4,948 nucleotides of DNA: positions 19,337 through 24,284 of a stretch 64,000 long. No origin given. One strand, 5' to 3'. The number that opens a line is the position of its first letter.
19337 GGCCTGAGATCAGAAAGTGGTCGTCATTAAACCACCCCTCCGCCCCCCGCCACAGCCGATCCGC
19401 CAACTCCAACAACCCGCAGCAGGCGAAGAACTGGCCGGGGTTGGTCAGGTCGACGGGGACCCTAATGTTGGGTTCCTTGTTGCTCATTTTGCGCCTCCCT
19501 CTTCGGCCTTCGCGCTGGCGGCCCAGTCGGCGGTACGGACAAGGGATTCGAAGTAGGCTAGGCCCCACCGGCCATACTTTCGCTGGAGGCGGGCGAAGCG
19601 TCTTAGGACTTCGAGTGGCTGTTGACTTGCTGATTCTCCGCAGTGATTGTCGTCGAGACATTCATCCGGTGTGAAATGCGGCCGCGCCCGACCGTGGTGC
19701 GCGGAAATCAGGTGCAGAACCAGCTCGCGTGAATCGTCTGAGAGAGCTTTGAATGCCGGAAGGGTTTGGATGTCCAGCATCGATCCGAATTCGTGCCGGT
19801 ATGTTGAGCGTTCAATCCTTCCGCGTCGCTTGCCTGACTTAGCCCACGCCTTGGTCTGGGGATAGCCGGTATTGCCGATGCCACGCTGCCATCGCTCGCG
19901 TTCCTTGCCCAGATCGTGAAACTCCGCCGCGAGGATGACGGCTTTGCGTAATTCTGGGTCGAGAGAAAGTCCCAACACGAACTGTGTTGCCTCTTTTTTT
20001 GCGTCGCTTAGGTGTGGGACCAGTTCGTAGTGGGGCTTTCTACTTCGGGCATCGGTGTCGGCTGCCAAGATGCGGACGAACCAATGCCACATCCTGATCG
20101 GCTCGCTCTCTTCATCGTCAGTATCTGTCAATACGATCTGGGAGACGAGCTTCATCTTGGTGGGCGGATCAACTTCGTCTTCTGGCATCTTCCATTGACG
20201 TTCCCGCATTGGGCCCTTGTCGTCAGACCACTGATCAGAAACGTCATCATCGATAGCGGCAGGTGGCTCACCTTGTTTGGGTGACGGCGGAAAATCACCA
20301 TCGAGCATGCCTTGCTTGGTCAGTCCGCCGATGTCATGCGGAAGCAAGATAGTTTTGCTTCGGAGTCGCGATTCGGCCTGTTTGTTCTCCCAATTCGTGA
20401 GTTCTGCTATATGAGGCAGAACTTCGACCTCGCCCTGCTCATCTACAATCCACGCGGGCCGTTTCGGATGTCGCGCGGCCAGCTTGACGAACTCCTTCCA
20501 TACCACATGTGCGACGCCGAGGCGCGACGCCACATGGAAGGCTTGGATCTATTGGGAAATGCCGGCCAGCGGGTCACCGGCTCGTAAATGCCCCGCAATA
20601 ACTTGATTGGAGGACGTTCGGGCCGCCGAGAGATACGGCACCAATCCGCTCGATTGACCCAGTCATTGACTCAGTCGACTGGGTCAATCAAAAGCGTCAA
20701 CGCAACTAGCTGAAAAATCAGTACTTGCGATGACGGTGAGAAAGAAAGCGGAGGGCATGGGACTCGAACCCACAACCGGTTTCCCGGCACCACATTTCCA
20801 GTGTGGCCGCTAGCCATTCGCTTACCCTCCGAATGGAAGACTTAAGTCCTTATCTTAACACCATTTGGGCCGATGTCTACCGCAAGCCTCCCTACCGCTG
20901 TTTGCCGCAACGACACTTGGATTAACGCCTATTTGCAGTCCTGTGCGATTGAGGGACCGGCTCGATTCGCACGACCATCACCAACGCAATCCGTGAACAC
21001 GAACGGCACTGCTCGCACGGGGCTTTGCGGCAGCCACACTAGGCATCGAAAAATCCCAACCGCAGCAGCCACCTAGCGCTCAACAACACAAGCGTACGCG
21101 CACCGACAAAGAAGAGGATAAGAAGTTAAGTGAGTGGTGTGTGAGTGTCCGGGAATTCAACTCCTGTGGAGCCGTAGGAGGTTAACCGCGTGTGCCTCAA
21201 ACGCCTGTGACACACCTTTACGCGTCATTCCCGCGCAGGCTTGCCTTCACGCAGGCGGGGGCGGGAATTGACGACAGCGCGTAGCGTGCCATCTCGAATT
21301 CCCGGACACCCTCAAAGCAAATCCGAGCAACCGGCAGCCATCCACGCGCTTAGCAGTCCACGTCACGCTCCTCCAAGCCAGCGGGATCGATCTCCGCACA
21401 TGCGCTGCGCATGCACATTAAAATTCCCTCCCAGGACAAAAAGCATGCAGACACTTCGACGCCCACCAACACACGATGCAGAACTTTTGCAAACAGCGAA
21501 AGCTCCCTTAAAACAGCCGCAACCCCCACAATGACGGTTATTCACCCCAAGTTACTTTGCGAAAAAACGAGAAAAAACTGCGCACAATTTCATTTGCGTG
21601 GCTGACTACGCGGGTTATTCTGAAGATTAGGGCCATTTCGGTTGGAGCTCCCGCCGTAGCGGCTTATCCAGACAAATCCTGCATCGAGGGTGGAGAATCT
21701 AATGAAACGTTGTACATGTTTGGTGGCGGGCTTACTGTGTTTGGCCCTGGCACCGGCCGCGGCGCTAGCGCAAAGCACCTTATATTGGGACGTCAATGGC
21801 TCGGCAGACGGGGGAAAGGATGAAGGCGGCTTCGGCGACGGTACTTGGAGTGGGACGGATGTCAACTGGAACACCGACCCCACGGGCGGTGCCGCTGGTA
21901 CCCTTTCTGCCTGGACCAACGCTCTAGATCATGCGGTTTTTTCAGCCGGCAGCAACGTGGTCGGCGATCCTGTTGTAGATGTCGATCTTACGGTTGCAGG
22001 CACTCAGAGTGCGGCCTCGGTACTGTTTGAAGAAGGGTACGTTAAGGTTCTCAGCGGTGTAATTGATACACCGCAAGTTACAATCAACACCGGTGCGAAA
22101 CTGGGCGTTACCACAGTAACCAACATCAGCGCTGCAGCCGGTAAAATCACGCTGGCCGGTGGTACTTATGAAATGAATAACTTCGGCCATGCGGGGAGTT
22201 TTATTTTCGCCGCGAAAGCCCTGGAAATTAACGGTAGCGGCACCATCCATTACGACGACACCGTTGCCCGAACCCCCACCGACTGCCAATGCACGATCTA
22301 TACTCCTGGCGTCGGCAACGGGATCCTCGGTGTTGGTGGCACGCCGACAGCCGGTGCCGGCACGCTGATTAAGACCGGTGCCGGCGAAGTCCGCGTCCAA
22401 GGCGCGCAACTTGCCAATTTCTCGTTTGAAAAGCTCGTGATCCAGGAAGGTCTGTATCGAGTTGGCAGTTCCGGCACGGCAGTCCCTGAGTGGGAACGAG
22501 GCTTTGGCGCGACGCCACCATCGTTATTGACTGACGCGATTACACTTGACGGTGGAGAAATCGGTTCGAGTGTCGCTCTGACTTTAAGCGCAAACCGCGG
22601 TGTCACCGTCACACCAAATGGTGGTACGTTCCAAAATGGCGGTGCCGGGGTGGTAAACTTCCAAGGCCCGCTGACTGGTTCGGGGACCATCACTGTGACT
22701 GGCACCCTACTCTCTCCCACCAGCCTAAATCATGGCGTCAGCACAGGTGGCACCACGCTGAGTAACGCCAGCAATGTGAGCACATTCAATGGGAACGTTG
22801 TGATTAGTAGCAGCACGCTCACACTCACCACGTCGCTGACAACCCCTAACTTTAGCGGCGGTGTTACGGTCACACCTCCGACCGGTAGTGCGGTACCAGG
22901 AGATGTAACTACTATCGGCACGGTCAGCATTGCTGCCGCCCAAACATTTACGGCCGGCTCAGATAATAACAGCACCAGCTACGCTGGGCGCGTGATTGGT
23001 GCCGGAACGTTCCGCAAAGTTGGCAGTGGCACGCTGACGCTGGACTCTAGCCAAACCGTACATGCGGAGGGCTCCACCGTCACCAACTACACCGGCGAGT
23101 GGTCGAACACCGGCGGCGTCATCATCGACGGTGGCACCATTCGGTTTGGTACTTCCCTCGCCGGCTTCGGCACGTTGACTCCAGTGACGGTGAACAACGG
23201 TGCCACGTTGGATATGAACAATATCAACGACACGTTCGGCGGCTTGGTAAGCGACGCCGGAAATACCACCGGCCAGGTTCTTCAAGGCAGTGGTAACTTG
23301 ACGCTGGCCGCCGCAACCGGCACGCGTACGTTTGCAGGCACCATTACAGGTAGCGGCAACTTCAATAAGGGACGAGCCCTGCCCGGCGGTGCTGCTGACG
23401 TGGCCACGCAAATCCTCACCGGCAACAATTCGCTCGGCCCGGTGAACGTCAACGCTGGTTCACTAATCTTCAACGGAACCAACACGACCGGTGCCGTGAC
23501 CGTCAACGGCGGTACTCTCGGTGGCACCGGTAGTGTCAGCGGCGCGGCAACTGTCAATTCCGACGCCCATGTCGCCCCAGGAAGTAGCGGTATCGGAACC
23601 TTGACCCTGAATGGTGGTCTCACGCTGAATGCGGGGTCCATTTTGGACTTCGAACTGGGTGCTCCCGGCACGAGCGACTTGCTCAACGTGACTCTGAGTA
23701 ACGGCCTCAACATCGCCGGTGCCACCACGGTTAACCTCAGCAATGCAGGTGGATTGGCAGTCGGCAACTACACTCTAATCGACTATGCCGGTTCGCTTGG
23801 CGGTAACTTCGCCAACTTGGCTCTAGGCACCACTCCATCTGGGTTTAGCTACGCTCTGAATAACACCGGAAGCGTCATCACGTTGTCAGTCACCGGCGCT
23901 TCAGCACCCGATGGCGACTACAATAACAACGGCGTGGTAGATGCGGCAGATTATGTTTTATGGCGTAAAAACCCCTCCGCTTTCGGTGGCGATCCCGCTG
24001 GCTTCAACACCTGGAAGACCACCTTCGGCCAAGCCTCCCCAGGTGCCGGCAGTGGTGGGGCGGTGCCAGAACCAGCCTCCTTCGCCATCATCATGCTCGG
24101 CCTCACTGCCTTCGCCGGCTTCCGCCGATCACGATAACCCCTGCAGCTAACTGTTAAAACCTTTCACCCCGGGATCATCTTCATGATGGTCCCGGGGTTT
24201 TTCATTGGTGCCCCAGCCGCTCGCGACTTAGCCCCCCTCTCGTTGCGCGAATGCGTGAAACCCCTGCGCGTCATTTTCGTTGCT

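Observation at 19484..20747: cas3 is an intact HD-only ORF; no helicase is encoded between it and the adjacent tRNA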

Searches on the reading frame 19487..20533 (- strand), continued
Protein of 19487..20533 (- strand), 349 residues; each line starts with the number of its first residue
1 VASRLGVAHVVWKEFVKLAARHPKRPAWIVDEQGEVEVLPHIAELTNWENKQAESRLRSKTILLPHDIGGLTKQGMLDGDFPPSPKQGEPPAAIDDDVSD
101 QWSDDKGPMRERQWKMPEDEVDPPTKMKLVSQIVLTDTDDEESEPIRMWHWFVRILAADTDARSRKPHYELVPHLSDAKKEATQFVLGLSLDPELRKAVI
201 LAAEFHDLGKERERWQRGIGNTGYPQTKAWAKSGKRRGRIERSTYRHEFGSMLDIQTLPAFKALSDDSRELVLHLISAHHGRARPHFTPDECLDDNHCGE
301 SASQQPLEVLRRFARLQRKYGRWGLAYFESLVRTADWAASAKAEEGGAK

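Call 53: find_encoding_contigs(protein=P0073, flank=5000, max_places=2)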
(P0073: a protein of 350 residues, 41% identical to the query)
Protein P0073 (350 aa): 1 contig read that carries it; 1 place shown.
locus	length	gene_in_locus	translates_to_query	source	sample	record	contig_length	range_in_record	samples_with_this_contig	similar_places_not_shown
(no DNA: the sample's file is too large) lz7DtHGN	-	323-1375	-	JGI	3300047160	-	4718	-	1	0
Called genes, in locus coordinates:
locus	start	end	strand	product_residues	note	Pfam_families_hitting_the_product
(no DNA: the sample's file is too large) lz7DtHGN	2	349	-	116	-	?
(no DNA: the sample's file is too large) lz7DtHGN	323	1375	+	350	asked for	PF18019:Cas3_HD (weak)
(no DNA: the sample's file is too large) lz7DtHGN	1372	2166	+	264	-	-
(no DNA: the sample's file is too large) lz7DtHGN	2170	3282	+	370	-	PF09617:Cas_GSU0053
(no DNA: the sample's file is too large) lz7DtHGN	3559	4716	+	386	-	?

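Call 54: find_encoding_contigs(protein=P0119, flank=5000, max_places=2)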
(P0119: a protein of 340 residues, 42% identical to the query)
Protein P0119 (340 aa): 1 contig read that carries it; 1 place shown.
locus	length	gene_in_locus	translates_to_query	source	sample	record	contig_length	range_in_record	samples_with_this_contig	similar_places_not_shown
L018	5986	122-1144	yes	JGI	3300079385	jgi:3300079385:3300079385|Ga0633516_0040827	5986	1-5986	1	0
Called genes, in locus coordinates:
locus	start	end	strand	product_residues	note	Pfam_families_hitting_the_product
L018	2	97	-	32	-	?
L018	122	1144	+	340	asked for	-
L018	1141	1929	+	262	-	-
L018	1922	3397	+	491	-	PF09617:Cas_GSU0053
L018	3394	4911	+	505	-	PF09609:Cas_GSU0054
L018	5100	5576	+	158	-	-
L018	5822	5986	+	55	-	?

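Call 59: find_related_loci(query=A3, collection=metagenome_contigs, flank=5000)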
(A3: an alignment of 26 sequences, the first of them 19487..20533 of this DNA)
Query A3 (349 aa) in metagenome_contigs; peptide patterns used: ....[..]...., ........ (x = any residue, [..] = any of these).
600 stretches matched a pattern (row limit reached: there are more); 543 encode a relative of the query (tblastn E <= 1e-3); the best 80 are kept; 80 distinct loci.
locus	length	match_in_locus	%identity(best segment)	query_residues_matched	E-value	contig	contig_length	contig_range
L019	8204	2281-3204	52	26-347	1e-100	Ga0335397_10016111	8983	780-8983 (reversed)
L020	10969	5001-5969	52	11-347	3e-99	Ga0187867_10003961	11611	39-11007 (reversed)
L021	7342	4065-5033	52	11-347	2e-99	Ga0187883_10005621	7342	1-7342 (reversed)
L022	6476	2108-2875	63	93-349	8e-97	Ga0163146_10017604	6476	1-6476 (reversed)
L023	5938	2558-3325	63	93-349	8e-97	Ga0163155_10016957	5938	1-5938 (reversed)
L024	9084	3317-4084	63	93-349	9e-97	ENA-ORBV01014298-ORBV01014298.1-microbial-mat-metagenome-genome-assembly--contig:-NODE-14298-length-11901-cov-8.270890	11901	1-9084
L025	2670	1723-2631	53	26-340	4e-98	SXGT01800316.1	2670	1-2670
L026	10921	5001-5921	53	26-347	4e-93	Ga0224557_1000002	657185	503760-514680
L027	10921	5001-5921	53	26-347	4e-93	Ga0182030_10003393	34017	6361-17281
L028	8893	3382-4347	50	11-346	3e-92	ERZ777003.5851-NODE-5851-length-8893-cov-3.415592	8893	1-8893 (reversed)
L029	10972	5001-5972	50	13-346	2e-88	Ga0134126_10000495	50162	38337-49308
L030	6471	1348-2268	49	23-346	3e-88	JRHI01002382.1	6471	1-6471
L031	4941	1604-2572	50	8-343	3e-88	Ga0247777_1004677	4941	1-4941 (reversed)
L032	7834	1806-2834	45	11-345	2e-83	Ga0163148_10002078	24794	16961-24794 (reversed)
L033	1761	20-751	57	95-344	6e-85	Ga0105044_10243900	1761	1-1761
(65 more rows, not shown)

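Call 74: predict_structure(alignment_id=A4)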
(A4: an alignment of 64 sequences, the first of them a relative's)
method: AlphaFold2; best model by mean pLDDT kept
length: 897 residues; sequences in the alignment: 64
mean_pLDDT: 83.0   pTM: 0.68
mean pLDDT of the five models: 83.0, 82.6, 81.3, 81.0, 79.7
residues with pLDDT >= 90: 440; 70-90: 293; 50-70: 95; < 50: 69
segments of 3 or more residues with pLDDT < 50: 166-179, 473-505, 633-641, 705-712, 895-897
pLDDT, mean of each block of 10 residues (from residue 1): 79 96 96 93 91 96 90 82 94 97 97 92 89 58 77 85 51 39 79 78 80 69 83 80 93 95 97 96 98 96 96 97 72 85 90 92 83 96 93 94 93 78 94 96 94 93 84 44 40 41 58 92 88 86 83 94 95 89 93 89 92 88 88 43 71 84 72 82 64 79 55 73 96 93 97 94 87 88 65 84 93 94 87 63 73 76 77 88 89 56
secondary structure, 60 per line:
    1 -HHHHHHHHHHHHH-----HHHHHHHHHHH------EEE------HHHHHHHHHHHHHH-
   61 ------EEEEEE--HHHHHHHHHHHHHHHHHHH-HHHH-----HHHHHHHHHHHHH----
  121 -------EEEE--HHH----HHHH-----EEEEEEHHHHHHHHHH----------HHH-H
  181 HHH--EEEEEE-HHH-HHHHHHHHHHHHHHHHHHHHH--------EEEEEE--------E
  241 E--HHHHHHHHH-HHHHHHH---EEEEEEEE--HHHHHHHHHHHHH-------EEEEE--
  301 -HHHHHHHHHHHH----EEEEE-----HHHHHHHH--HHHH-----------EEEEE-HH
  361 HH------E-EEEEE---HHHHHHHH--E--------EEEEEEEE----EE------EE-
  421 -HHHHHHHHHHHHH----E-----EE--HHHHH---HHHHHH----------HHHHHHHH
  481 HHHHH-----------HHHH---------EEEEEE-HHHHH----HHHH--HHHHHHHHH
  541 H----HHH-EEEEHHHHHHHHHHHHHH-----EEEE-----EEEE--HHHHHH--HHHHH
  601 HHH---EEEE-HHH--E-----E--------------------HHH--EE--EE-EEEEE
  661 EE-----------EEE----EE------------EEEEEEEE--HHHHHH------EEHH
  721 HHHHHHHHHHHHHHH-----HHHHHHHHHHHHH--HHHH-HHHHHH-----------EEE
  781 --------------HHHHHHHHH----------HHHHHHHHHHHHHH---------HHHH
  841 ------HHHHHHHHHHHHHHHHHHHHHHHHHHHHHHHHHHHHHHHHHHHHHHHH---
elements in order (helices of 4 or more, strands of 3 or more residues): H2-14 H20-30 E37-39 H46-59 E67-72 H75-93 H95-98 H104-116 E128-131 H141-144 E150-155 H156-165 H180-183 E186-191 H197-217 E226-231 H244-252 H254-260 E264-271 H274-286 E294-298 H302-313 E318-322 H328-335 H338-341 E353-357 H359-362 E371-375 H379-386 E398-405 H422-434 H449-453 H457-462 H473-485 H497-500 E510-515 H517-521 H526-529 H532-541 E550-553 H554-567 E573-576 E582-585 H588-593 H596-603 E607-610 E656-662 E674-676 E695-702 H705-710 H719-735 H741-753 H756-759 H761-766 E778-780 H795-803 H814-827 H837-840 H847-894
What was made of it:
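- It does not lie in the low-confidence linker at 473-505 (call 74). The break removes part of a confidently folded region, residues ~506-556 of the relative (call 74). The break lies inside a helix, not at a domain linker (call 74).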

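Call 75: search_solved_structures(query=P0259, max_evalue=0.001, show_alignments=1)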
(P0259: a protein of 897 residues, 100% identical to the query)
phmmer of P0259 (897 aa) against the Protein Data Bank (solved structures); distinct sequences matched with E-value up to 0.001: 1.
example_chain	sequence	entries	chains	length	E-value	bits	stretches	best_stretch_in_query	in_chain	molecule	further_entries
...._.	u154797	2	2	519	1.1e-07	33.8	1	313-417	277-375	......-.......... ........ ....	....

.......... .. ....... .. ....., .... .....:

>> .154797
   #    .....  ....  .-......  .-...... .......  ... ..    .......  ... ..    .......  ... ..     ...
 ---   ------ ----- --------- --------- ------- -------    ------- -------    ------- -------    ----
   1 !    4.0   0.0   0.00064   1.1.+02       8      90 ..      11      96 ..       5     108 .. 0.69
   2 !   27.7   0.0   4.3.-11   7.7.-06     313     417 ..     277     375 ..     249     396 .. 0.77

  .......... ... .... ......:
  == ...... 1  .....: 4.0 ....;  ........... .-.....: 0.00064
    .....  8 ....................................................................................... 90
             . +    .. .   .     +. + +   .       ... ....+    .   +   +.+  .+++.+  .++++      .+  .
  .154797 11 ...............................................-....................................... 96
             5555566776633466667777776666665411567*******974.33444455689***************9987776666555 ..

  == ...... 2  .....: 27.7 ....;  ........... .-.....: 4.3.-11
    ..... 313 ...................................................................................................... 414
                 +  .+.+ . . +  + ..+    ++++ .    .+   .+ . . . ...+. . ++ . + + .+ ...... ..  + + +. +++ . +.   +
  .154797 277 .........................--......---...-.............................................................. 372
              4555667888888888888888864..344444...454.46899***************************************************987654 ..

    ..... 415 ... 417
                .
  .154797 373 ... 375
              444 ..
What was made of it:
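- Tried and rejected: None was found by sequence (call 75).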

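Call 79: fold_search(model_id=the predicted structure, library=pdb)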
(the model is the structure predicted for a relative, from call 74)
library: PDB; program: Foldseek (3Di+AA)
matches with E <= 10: 1034; with E <= 0.001: 407
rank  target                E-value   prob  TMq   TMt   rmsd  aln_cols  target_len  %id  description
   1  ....                  3.9e-11  1.00  0.32  0.55  15.3       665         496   15  Crystal structure of Cas3-DExD+MG (released 2024-07-24)
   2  4q2d                  7.8e-10  1.00  0.31  0.30  13.4       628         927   16  Crystal Structure of CRISPR-Associated protein in complex with 2'-Deoxyadenosine 5'-Triphosphate (released 2014-11-19)
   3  8zns                  2.4e-09  1.00  0.31  0.35  22.8       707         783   14  Type I-C CRISPR-associated protein, Cas3 (released 2024-11-06)
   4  4q2c                  4.7e-09  1.00  0.32  0.31  18.8       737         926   15  Crystal structure of CRISPR-associated protein (released 2014-11-19)
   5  7pmq_D                7.8e-09  1.00  0.28  0.51   7.9       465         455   16  DEAD-box helicase DbpA in the active conformation bound to a hairpin loop RNA and ADP/BeF3 (released 2022-09-14)
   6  7pmm_B                1.1e-08  1.00  0.28  0.52   7.2       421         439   16  DEAD-box helicase DbpA in the active conformation bound to a ss/dsRNA junction and ADP/BeF3 (released 2022-09-14)
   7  5ivl_B                1.4e-08  1.00  0.22  0.40   9.4       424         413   16  CshA Helicase (released 2017-03-22)
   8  4qqz_A                1.4e-08  1.00  0.36  0.35   9.7       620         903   13  Crystal structure of T. fusca Cas3-AMPPNP (released 2014-08-27)
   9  9f2l_A                1.5e-08  1.00  0.29  0.36  11.9       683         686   13  Cryo-EM structure of the I923V MDA5-dsRNA filament with ADP-AlF4 bound and 73-degree helical twist (released 2025-02-26)
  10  7pli_B                1.7e-08  1.00  0.28  0.51   7.4       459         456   16  DEAD-box helicase DbpA bound to single stranded RNA and ADP/BeF3 (released 2022-09-07)
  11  8g9u_P                2.9e-08  1.00  0.33  0.38   7.7       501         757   16  Exploiting Activation and Inactivation Mechanisms in Type I-C CRISPR-Cas3 for Genome Editing Applications (released 2024-03-06)
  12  4qqy_G                3.0e-08  1.00  0.35  0.36  18.5       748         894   14  Crystal structure of T. fusca Cas3-ADP (released 2014-08-27)
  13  7pli_A                3.2e-08  1.00  0.29  0.52   7.5       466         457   16  DEAD-box helicase DbpA bound to single stranded RNA and ADP/BeF3 (released 2022-09-07)
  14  7oo3_b                3.3e-08  1.00  0.28  0.44  15.2       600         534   12  Pol II-CSB-CSA-DDB1-UVSSA (Structure1) (released 2021-10-06)
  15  7pli_J                3.5e-08  1.00  0.28  0.50   7.1       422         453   17  DEAD-box helicase DbpA bound to single stranded RNA and ADP/BeF3 (released 2022-09-07)
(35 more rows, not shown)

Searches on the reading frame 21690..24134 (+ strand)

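Call 16: search_protein_families(library=pfam, proteins=[window:21690-24134:+], max_evalue=0.001)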
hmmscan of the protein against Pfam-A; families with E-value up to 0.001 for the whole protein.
window:21690-24134:+ (815 aa): 1 family
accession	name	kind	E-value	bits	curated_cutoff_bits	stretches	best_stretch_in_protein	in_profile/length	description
PF07589.16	PEP-CTERM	-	0.0003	21.2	20.7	1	791-813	1-23/24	PEP-CTERM motif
